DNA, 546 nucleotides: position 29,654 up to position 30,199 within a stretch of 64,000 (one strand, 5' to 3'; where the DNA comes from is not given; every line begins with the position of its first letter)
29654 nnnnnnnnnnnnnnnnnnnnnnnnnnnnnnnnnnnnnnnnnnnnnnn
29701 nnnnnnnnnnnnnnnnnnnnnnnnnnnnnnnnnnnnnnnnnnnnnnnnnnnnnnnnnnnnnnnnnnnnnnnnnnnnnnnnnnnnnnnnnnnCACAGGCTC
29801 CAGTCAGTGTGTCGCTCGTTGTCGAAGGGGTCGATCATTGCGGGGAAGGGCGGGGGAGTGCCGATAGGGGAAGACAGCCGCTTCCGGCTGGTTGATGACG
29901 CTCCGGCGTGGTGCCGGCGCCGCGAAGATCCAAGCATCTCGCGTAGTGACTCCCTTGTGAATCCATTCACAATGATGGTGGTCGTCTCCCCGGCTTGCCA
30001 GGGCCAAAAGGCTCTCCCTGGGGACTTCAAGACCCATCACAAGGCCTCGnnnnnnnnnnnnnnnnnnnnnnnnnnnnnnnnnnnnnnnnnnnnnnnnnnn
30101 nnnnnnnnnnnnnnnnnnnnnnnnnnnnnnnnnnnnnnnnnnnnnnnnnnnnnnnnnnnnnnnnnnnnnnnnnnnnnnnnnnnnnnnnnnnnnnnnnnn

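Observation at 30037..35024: etfB-etfA flanked by two different HdrD-type partners: a soluble FeS/CCG protein and a membrane NarI-HdrD fusion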

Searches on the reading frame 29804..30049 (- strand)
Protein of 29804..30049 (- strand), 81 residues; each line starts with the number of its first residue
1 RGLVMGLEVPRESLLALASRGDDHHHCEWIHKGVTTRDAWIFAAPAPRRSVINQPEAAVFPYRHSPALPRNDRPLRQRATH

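Call 65: search_protein_families(library=pfam, proteins=[window:29804-30049:-], max_evalue=0.0001)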
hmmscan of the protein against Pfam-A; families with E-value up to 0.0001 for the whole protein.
window:29804-30049:- (81 aa): 0 families
